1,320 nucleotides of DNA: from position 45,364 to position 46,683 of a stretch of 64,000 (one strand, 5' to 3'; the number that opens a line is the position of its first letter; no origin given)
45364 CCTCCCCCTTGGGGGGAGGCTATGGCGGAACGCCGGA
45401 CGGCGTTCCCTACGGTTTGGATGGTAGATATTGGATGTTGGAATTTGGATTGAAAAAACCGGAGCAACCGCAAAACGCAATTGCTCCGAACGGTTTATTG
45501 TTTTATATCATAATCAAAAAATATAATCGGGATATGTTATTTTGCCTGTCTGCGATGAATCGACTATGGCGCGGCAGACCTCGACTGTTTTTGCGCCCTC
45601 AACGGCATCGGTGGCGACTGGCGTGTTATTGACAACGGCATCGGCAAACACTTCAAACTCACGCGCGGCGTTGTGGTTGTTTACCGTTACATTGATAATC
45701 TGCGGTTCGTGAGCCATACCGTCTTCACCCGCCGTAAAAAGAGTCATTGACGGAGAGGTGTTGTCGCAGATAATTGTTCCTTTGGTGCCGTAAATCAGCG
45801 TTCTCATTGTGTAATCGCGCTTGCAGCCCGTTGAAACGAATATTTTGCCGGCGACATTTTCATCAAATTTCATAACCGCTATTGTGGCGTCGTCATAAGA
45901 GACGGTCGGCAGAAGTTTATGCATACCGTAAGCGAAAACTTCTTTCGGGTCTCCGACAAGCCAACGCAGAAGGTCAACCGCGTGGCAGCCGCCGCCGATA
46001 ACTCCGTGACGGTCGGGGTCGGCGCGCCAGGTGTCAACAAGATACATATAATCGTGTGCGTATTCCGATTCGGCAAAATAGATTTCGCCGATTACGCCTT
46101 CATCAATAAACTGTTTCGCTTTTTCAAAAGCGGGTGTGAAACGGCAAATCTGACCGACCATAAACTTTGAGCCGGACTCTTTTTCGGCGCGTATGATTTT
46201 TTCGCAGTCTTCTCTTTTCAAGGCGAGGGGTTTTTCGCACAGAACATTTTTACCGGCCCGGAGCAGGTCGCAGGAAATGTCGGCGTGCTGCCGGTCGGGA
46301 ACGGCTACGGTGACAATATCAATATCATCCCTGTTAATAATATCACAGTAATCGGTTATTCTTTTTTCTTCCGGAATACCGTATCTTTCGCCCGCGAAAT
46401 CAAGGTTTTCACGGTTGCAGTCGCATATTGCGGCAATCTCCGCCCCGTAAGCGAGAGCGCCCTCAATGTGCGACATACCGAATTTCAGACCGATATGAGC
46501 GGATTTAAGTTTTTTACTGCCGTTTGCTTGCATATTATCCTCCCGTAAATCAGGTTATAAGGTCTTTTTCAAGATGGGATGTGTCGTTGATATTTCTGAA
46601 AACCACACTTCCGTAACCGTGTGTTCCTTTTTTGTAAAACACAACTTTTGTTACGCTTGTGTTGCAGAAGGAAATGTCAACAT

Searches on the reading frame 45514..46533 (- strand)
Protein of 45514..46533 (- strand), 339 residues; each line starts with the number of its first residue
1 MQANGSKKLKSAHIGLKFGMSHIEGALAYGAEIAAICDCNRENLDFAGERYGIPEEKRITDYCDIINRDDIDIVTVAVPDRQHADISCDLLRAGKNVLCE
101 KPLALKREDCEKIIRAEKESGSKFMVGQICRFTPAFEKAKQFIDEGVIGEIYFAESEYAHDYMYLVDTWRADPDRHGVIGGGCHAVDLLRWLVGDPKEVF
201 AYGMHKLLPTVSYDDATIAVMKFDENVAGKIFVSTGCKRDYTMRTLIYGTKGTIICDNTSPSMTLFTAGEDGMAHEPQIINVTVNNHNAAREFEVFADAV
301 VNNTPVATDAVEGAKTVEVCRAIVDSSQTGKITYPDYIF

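Call 95: search_protein_families(library=ncbifam, proteins=[window:45514-46533:-], max_evalue=0.00001)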
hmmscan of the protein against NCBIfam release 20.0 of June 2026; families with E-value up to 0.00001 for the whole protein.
window:45514-46533:- (339 aa): 9 families
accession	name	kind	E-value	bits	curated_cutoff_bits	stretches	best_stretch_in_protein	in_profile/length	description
TIGR04380.1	myo_inos_iolG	equivalog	7.5e-40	136.8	355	1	19-331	13-327/330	inositol 2-dehydrogenase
NF040723.1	UDP-GlcNAcDh_Arch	equivalog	1.2e-32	113.6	450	1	30-327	24-301/302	UDP-N-acetylglucosamine 3-dehydrogenase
NF052479.1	LevoglcsnDh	equivalog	1.6e-32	112.6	650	1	35-201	40-210/386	levoglucosan dehydrogenase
NF041392.1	XylDh_Gfo6_Halo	equivalog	1.5e-24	86.4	350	1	58-331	70-346/350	D-xylose 1-dehydrogenase Gfo6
NF052679.1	InsChiInosDhIolG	equivalog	3.4e-24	85.5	540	1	21-260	19-254/343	bifunctional inositol 2-dehydrogenase/D-chiro-inositol 1-dehydrogenase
NF007574.0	PRK10206.1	equivalog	6.6e-17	61.6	352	1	60-256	55-247/345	oxidoreductase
NF058561.1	BT_2158_fam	equivalog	2.1e-11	43.1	750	1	6-153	33-179/487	glycoside 3-dehydrogenase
NF008607.0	PRK11579.1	subfamily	3.4e-11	42.7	330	1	58-260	52-253/346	oxidoreductase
NF058563.1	BT_2159_fam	equivalog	1.7e-08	33.9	650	1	32-153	26-145/350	disaccharide 3-dehydrogenase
